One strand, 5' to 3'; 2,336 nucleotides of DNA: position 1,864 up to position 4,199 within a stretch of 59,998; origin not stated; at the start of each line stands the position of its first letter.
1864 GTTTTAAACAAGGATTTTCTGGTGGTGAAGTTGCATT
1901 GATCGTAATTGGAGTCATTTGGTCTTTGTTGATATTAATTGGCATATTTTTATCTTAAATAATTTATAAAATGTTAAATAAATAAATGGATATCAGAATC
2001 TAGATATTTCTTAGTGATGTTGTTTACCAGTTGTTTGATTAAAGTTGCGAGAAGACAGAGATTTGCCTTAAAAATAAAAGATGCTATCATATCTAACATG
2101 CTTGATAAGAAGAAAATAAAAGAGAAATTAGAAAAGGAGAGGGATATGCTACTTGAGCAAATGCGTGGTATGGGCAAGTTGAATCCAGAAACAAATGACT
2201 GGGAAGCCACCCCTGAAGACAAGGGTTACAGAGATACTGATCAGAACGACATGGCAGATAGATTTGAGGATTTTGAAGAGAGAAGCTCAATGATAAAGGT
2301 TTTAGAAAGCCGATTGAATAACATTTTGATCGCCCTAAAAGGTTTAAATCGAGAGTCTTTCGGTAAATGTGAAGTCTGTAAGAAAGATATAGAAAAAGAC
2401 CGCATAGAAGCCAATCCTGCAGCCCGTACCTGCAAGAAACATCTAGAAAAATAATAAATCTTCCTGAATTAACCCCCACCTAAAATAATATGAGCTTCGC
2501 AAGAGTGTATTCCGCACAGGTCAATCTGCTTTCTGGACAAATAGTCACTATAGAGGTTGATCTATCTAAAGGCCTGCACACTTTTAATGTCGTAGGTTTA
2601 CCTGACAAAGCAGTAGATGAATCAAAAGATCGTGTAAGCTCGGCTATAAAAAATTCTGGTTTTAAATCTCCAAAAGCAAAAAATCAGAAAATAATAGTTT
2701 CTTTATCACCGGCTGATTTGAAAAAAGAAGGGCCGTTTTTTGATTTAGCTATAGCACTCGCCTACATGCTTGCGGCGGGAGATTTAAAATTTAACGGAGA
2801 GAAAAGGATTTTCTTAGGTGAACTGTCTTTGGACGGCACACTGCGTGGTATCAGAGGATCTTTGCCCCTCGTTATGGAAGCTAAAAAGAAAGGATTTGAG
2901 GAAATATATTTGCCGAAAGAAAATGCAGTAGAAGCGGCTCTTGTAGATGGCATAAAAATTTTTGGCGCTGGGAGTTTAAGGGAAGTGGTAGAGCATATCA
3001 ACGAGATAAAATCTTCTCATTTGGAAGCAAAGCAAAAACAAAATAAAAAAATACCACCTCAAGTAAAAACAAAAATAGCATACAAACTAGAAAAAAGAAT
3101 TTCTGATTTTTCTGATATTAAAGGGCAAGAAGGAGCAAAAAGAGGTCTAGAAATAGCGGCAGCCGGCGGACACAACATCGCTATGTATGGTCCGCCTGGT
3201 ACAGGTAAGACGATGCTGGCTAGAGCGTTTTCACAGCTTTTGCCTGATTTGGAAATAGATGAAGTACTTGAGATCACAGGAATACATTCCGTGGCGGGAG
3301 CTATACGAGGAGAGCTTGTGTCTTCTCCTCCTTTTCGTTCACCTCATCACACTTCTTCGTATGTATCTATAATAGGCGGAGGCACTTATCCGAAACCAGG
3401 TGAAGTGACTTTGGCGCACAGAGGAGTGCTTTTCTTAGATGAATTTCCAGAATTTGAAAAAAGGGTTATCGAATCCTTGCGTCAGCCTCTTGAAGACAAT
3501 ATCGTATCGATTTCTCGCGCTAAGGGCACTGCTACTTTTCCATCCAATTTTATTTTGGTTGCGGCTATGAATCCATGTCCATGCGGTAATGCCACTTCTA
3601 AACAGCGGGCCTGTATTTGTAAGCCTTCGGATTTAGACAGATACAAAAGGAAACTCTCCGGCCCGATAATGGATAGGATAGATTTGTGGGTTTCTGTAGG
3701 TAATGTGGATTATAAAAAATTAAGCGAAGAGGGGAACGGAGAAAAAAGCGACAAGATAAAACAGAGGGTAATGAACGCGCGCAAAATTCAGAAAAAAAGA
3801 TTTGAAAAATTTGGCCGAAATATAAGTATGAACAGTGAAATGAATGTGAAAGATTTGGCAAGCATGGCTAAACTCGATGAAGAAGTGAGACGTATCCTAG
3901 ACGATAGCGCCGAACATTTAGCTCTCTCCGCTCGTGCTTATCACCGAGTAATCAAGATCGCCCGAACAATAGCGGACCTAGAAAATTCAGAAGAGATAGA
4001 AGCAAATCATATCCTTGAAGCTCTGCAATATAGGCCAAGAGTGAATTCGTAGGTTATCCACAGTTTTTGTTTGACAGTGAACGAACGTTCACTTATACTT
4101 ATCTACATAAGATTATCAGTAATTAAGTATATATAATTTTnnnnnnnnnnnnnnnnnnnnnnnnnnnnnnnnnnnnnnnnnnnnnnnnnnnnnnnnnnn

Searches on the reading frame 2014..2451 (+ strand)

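Call 62: search_protein_families(library=pfam, proteins=[window:2014-2451:+], max_evalue=0.0001)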
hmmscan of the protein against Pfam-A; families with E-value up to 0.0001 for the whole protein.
window:2014-2451:+ (146 aa): 1 family
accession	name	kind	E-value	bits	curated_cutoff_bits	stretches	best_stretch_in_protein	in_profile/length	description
PF01258.23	zf-dskA_traR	-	9e-07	29.2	24.9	1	115-141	2-28/36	Prokaryotic dksA/traR C4-type zinc finger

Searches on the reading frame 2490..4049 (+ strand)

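Call 3: search_protein_families(library=pfam, proteins=[window:2490-4049:+], max_evalue=1)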
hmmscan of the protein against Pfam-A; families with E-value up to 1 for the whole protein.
window:2490-4049:+ (520 aa): 25 families
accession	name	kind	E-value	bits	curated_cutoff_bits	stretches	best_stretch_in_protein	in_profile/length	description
PF01078.27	Mg_chelatase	-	4.2e-89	297.8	20.3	1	206-410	1-206/207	Magnesium chelatase, subunit ChlI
PF13541.12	ChlI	-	3.4e-41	140.4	27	1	21-145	1-121/121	Subunit ChlI of Mg-chelatase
PF13335.12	Mg_chelatase_C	-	1.1e-30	106.5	26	1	417-515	1-94/94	Magnesium chelatase, subunit ChlI C-terminal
PF07728.20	AAA_5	-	3.5e-11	43.7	22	1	231-364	3-125/139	AAA domain (dynein-related subfamily)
PF00493.29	MCM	-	2.9e-08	33.5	23.3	1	300-363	111-174/224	MCM P-loop domain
PF05362.19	Lon_C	-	1.7e-06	28.2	21.1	1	14-148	38-175/205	Lon protease (S16) C-terminal proteolytic domain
PF00158.32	Sigma54_activat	-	1.5e-05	25.1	20.2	1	222-361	17-142/168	Sigma-54 interaction domain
PF00004.35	AAA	-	4.6e-05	24.3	21.2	1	231-251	2-22/131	ATPase family associated with various cellular activities (AAA)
PF05496.18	RuvB_N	-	8.2e-05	22.9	27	2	229-249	35-55/159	Holliday junction DNA helicase RuvB P-loop domain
PF13401.12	AAA_22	-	0.0017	19.1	27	1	229-253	7-31/130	AAA domain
PF00005.33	ABC_tran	-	0.0066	17.5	25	1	225-252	9-36/137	ABC transporter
PF13191.12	AAA_16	-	0.009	17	32.6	1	225-253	21-51/167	AAA ATPase domain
PF20030.5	bpMoxR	-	0.01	15.3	27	1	220-251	24-55/205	MoxR domain in the MoxR-vWA-beta-propeller ternary systems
PF13479.12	AAA_24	-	0.013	15.8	27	1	229-249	4-24/195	AAA domain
PF13521.12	AAA_28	-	0.028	15.1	27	1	230-249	2-21/164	AAA domain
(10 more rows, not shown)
